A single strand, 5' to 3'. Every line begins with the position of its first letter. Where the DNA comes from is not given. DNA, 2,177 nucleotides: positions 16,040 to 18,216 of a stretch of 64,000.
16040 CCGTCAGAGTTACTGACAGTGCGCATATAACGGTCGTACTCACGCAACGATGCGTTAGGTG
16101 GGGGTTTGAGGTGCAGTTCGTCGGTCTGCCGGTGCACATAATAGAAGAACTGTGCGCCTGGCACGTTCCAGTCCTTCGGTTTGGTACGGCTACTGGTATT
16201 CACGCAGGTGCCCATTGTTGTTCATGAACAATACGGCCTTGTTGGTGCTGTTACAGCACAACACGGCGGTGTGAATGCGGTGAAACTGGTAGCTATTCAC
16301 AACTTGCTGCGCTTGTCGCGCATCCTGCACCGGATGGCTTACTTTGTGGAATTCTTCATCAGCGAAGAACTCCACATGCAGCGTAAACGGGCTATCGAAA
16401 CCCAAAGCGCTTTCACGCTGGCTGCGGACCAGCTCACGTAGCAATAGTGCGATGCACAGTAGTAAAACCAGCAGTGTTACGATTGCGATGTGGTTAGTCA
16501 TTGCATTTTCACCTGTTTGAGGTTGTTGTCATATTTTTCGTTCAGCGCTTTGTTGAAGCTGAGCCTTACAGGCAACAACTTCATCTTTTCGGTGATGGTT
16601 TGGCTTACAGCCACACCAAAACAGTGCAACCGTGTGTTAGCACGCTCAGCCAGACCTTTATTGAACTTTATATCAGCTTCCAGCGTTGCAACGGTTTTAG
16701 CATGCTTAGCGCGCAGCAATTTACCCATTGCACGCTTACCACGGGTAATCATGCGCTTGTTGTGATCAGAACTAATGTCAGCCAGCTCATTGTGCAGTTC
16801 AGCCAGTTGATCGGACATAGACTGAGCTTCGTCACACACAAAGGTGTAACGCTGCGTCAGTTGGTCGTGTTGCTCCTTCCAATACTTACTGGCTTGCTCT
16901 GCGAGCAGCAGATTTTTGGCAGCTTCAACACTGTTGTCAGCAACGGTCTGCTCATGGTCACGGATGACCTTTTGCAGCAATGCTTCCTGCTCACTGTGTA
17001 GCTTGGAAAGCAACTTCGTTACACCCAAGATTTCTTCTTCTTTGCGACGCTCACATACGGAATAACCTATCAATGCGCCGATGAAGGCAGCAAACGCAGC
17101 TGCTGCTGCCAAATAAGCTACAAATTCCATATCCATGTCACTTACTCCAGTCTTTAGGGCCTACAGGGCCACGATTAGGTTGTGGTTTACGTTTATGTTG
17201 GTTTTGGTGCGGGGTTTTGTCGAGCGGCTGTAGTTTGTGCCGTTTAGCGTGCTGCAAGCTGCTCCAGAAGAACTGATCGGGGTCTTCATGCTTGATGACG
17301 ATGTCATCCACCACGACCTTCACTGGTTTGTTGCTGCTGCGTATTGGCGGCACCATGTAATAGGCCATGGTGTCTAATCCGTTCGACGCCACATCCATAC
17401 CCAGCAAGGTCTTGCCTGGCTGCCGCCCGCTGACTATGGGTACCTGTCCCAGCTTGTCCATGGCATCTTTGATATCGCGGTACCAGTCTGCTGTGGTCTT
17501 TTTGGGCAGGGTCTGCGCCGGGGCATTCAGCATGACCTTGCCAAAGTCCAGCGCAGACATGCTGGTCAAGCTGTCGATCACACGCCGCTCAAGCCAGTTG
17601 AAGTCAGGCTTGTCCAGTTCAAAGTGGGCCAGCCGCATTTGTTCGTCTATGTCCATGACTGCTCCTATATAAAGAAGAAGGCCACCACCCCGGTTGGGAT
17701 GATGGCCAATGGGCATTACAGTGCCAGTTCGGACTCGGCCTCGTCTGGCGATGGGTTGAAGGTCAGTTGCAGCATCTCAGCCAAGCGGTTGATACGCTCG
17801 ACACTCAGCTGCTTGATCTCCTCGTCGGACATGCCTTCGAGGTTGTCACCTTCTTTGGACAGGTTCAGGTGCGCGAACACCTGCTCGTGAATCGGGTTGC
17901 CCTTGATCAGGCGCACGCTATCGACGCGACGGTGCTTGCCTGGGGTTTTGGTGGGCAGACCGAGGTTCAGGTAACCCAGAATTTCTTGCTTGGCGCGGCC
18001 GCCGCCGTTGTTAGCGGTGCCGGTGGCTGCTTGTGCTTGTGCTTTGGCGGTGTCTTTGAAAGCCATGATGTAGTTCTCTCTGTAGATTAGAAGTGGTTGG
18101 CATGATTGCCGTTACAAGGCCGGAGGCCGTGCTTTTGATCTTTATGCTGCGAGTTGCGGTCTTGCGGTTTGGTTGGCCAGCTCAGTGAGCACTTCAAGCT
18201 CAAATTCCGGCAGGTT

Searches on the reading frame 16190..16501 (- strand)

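Call 46: search_protein_families(library=pfam, proteins=[window:16190-16501:-], max_evalue=0.1)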
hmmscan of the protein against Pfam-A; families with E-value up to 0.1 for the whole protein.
window:16190-16501:- (103 aa): 1 family
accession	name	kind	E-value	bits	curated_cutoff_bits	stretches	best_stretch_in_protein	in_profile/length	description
PF11857.13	DUF3377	-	0.03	14.7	26.5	0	3-30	28-55/72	Domain of unknown function (DUF3377)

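Call 47: search_protein_families(library=phrogs, proteins=[window:16190-16501:-], max_evalue=0.01)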
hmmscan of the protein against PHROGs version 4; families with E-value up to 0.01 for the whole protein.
window:16190-16501:- (103 aa): 0 families

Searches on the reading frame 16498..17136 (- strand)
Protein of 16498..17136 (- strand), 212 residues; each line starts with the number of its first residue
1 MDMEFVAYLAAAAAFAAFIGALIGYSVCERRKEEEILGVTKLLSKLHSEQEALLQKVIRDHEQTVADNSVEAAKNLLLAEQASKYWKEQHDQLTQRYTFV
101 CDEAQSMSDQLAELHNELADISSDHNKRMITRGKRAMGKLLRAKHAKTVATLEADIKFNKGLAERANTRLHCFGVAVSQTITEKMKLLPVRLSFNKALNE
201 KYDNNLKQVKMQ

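Call 46: search_protein_families(library=pfam, proteins=[window:16498-17136:-], max_evalue=0.1)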
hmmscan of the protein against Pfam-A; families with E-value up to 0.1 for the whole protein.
window:16498-17136:- (212 aa): 1 family
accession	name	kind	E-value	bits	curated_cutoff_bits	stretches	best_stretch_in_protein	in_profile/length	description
PF13401.12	AAA_22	-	0.042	14.6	27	1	51-129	48-118/130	AAA domain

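Call 47: search_protein_families(library=phrogs, proteins=[window:16498-17136:-], max_evalue=0.01)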
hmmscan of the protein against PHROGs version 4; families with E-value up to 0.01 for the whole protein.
window:16498-17136:- (212 aa): 0 families

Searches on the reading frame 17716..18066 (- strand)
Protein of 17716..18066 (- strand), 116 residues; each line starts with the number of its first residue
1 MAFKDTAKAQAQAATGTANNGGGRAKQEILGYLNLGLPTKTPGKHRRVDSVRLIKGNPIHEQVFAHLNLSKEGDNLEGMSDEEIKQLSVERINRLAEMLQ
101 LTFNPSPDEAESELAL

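Call 46: search_protein_families(library=pfam, proteins=[window:17716-18066:-], max_evalue=0.1)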
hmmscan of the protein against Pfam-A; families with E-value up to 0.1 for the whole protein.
window:17716-18066:- (116 aa): 0 families

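Call 47: search_protein_families(library=phrogs, proteins=[window:17716-18066:-], max_evalue=0.01)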
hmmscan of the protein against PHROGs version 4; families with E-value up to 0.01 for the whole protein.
window:17716-18066:- (116 aa): 1 family
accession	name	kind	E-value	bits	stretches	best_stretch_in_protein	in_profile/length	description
phrog_6271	-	moron, auxiliary metabolic gene and host takeover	3.9e-07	31.3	1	13-114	8-94/96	toxin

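Call 56: search_solved_structures(query=window:17716-18066:-, max_evalue=1, show_alignments=1)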
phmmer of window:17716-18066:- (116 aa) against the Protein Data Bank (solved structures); distinct sequences matched with E-value up to 1: 0.
